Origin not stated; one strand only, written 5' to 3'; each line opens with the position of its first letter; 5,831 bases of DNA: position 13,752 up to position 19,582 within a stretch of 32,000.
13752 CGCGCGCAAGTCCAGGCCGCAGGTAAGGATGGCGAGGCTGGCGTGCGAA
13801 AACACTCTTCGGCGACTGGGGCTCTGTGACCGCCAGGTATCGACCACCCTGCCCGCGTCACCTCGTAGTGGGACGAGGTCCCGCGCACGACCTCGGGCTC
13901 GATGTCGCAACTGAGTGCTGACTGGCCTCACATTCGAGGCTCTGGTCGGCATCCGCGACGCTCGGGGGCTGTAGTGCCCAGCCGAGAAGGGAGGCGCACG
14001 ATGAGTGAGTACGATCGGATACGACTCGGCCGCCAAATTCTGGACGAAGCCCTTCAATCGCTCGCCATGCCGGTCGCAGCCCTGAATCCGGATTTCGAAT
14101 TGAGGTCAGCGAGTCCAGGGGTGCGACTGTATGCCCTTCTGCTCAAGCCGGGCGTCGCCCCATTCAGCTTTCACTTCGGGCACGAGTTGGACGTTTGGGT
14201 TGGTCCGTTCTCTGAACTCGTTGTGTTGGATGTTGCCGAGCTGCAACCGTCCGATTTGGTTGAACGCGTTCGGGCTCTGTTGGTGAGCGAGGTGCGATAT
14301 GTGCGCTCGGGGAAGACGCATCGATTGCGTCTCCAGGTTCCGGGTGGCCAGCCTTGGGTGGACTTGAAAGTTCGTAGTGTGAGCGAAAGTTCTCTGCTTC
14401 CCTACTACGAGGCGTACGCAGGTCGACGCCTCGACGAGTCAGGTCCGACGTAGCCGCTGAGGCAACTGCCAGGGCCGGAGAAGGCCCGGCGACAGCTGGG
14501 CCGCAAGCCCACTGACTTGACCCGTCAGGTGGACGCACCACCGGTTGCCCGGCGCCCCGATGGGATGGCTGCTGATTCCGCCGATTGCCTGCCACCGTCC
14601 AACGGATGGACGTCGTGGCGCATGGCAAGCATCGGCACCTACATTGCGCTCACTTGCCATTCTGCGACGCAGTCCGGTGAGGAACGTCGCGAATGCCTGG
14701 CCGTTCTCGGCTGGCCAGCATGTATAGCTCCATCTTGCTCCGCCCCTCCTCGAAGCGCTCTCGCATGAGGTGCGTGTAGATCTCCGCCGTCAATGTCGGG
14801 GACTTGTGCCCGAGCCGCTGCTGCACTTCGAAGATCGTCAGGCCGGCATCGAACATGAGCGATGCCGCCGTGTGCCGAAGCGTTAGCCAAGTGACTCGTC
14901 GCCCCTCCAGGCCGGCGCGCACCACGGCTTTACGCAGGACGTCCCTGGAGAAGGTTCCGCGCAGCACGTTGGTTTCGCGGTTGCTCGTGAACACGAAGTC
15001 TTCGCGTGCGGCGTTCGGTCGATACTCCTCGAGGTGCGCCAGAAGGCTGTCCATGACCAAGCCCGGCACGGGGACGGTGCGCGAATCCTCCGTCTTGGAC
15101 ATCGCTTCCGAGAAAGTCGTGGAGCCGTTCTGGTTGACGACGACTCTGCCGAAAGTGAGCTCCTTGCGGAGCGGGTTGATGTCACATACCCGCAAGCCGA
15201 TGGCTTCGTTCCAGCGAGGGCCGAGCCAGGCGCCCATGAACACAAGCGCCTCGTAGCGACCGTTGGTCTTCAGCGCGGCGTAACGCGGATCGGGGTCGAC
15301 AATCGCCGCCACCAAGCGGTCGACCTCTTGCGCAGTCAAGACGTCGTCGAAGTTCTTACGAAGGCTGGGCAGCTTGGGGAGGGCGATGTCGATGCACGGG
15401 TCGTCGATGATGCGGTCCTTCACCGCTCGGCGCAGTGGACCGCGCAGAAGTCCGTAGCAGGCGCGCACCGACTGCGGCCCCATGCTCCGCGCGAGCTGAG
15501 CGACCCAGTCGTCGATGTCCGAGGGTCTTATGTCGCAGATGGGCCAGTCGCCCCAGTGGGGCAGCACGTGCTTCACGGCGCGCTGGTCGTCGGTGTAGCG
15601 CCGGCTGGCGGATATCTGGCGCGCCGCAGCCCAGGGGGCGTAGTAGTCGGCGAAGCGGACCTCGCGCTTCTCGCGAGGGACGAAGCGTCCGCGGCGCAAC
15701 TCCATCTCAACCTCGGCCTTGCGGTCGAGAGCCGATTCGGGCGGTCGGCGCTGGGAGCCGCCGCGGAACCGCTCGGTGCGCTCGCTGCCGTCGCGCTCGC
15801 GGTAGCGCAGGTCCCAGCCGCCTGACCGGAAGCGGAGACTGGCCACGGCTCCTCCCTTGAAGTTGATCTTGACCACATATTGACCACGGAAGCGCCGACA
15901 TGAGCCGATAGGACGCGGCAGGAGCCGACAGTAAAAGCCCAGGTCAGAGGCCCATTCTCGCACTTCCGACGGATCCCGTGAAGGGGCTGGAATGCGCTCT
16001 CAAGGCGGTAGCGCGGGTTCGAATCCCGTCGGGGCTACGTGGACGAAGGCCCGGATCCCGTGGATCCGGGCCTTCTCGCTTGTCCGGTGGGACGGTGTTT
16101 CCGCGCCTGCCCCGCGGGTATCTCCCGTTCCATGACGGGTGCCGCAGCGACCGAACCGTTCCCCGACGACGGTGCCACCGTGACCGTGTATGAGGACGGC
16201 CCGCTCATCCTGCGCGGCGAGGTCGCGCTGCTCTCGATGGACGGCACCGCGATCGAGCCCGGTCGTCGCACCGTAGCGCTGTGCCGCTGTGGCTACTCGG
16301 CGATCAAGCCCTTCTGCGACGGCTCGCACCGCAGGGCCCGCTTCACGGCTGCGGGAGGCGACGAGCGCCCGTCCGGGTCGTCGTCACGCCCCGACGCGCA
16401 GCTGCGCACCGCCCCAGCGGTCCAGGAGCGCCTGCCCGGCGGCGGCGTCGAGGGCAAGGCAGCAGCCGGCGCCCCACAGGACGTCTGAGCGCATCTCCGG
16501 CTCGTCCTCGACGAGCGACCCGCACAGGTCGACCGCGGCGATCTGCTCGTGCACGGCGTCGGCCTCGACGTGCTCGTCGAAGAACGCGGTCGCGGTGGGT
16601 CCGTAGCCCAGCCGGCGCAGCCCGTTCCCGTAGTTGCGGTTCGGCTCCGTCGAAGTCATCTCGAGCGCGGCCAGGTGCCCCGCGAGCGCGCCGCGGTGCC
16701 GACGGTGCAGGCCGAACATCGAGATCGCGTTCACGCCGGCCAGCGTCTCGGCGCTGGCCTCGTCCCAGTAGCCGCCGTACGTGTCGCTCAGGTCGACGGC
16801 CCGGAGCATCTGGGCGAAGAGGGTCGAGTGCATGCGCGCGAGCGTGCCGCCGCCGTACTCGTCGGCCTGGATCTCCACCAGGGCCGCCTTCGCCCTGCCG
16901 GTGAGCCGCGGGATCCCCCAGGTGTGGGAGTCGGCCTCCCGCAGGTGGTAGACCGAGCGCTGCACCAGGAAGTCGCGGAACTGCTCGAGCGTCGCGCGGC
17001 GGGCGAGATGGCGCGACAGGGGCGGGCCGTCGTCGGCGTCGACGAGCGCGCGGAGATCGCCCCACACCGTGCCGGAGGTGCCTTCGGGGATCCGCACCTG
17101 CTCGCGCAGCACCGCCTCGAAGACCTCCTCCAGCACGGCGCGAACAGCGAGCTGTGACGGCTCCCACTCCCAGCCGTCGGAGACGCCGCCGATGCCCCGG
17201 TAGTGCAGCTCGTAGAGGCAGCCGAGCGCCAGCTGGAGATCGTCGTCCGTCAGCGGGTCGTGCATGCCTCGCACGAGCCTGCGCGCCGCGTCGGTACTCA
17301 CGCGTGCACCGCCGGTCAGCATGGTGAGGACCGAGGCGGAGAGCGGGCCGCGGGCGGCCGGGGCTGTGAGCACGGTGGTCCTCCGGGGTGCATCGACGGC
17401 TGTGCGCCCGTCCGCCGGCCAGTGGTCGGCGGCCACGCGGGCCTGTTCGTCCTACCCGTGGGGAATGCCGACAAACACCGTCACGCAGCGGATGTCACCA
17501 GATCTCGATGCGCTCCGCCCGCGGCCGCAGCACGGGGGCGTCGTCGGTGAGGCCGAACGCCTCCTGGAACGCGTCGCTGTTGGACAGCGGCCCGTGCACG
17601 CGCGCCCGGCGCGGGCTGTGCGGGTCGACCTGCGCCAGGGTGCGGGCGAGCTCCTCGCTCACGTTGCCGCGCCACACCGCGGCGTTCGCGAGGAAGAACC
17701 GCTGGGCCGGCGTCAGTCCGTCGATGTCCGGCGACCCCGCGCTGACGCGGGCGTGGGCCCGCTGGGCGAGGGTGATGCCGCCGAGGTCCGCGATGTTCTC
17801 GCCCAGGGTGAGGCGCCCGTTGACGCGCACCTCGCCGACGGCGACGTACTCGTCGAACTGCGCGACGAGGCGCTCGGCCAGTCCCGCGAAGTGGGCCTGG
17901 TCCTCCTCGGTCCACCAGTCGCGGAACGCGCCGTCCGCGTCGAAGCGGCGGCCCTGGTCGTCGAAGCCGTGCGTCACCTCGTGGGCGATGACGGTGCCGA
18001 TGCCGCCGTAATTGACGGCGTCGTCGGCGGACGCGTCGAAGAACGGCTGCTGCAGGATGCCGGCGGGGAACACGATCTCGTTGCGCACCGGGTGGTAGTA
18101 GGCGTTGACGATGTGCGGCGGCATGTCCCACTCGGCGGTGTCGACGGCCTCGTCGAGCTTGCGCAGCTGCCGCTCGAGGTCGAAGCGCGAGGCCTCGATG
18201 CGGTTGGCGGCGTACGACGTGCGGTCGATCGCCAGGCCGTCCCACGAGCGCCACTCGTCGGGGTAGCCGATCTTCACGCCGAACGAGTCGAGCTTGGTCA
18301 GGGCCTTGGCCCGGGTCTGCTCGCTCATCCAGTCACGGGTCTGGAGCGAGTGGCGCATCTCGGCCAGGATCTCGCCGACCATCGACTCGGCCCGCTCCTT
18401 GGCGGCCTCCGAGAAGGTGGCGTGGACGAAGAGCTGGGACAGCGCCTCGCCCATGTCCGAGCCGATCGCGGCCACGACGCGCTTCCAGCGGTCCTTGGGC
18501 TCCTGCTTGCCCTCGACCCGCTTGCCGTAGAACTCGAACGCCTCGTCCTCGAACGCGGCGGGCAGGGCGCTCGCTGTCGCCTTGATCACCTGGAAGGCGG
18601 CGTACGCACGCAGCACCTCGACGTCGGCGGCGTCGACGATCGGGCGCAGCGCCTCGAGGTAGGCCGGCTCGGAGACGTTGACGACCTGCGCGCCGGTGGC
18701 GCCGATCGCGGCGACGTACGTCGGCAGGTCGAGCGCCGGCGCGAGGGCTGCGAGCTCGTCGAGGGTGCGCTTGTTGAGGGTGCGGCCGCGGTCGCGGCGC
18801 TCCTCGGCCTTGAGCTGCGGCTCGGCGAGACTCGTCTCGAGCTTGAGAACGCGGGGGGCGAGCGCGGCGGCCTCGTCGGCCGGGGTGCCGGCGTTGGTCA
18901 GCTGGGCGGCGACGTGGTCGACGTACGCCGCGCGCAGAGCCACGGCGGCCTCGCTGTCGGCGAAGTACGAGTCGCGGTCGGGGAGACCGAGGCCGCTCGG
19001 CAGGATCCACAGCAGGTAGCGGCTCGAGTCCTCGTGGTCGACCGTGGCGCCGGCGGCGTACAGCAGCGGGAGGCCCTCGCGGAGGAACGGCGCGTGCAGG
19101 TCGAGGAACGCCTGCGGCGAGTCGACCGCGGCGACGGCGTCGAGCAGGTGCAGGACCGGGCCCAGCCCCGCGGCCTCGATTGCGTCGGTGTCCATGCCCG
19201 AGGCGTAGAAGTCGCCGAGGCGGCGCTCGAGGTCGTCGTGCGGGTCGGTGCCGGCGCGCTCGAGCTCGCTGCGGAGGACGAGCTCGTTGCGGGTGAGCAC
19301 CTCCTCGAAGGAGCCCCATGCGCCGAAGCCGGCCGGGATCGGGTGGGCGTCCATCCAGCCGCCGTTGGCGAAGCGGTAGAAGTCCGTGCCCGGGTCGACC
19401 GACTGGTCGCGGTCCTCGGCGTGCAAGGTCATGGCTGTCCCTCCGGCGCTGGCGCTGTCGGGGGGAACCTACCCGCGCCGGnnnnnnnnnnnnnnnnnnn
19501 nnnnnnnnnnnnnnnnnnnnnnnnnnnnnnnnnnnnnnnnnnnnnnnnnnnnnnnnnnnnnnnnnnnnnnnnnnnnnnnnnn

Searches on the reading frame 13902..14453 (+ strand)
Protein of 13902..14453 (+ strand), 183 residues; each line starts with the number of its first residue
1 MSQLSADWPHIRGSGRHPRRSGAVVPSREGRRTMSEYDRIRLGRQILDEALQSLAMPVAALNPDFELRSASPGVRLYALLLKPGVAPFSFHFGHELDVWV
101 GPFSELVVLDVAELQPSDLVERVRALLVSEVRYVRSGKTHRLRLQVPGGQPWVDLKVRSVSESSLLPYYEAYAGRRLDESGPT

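Call 8: search_protein_families(library=pfam, proteins=[window:13902-14453:+], max_evalue=0.01)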
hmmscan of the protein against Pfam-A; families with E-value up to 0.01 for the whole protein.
window:13902-14453:+ (183 aa): 0 families

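Call 9: search_protein_families(library=ncbifam, proteins=[window:13902-14453:+], max_evalue=0.01)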
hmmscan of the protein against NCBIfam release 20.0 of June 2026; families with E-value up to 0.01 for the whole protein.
window:13902-14453:+ (183 aa): 0 families

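Call 24: search_protein_families(library=pfam, proteins=[window:14001-14453:+], max_evalue=10)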
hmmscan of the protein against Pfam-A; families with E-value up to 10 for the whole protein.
window:14001-14453:+ (150 aa): 0 families

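Call 58: find_homologous_proteins(query=window:14001-14453:+, max_evalue=0.001)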
Query window:14001-14453:+: 130 candidates shared short words with the query, none scored E <= 0.001.
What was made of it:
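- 14001..14453 (+): Orphan ORF of 150 aa, function unknown. No Pfam or NCBIfam hit (calls 9, 24) and no homologue among 5.8 billion proteins (call 58).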

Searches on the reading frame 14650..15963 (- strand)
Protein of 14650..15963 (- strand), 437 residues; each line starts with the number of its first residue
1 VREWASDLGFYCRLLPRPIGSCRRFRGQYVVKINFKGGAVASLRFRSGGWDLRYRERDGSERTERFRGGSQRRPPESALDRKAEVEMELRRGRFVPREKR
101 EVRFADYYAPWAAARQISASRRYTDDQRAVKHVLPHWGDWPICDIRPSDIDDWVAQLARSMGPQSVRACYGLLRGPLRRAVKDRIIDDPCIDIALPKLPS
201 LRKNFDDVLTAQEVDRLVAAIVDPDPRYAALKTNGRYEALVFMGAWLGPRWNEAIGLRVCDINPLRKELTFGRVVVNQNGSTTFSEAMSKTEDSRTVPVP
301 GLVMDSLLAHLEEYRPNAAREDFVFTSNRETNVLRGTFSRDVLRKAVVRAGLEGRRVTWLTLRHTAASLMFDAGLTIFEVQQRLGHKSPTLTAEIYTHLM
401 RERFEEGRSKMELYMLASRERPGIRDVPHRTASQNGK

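Call 8: search_protein_families(library=pfam, proteins=[window:14650-15963:-], max_evalue=0.01)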
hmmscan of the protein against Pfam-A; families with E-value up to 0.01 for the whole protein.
window:14650-15963:- (437 aa): 2 families
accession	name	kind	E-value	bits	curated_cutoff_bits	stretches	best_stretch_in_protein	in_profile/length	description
PF00589.27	Phage_integrase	-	2e-17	63.9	27.1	1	208-401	2-170/172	Phage integrase family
PF14659.12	Phage_int_SAM_3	-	0.0076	16.9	22.6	0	105-157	6-57/58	Phage integrase, N-terminal SAM-like domain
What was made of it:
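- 14650..15846 (-): Tyrosine integrase (398 aa). Pfam Phage_integrase, 2e-17 (call 8).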

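Call 9: search_protein_families(library=ncbifam, proteins=[window:14650-15963:-], max_evalue=0.01)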
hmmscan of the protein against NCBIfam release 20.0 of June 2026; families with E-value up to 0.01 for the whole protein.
window:14650-15963:- (437 aa): 8 families
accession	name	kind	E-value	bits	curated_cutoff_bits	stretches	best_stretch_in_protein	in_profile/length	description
TIGR02225.1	recomb_XerD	equivalog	2.5e-19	69.7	329.6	1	122-406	20-281/290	site-specific tyrosine recombinase XerD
NF001399.0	PRK00283.1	subfamily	4.2e-18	65.6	279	1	121-406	28-290/300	tyrosine recombinase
NF040815.2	recomb_XerA_Arch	equivalog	1.9e-14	53.9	220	1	198-405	86-260/263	site-specific tyrosine recombinase/integron integrase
TIGR02224.1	recomb_XerC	equivalog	2.9e-13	49.9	335.15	1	116-404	12-282/295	tyrosine recombinase XerC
TIGR02249.1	integrase_gron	subfamily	2.2e-09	37.1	265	1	340-402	243-303/315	integron integrase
NF002331.0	PRK01287.1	subfamily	2.4e-06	26.8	371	1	182-399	117-312/365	site-specific tyrosine recombinase XerC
NF003462.0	PRK05084.1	equivalog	4.8e-05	22.3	267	1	354-408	300-353/360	tyrosine recombinase XerS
NF011946.0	PRK15417.1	equivalog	5.2e-05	22.6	435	1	333-412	252-328/337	integron integrase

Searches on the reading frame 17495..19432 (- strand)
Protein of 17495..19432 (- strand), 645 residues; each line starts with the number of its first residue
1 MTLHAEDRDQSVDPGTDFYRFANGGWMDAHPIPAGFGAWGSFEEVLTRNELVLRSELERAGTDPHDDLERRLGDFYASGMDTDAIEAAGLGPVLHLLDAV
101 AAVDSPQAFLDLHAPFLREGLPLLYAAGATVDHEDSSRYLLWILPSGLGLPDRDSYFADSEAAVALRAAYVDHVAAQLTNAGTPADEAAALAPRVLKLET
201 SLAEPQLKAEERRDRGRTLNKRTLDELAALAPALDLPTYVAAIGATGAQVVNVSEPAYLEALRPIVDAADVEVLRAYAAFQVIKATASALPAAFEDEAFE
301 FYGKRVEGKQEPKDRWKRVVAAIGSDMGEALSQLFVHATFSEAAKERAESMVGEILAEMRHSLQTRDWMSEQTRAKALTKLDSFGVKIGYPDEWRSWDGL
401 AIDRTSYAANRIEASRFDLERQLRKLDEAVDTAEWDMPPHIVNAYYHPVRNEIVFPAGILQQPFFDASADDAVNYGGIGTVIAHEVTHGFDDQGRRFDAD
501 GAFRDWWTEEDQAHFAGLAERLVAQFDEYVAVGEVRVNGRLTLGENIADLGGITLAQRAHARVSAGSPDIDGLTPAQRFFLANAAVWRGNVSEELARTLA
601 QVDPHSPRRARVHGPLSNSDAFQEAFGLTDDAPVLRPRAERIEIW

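Call 28: find_encoding_contigs(protein=window:17495-19432:-, flank=2000, max_places=4)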
Protein window:17495-19432:- (645 aa): no gene with exactly this product is on record in the collection.

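Call 87: search_protein_families(library=pfam, proteins=[window:17495-19432:-], max_evalue=0.0001)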
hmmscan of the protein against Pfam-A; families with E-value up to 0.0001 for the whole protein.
window:17495-19432:- (645 aa): 2 families
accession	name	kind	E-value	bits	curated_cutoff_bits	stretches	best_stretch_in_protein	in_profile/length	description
PF05649.18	Peptidase_M13_N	-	2.7e-104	350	32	1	14-391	1-381/381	Peptidase family M13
PF01431.27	Peptidase_M13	-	1.2e-61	208.4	24.5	1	443-640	1-203/205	Peptidase family M13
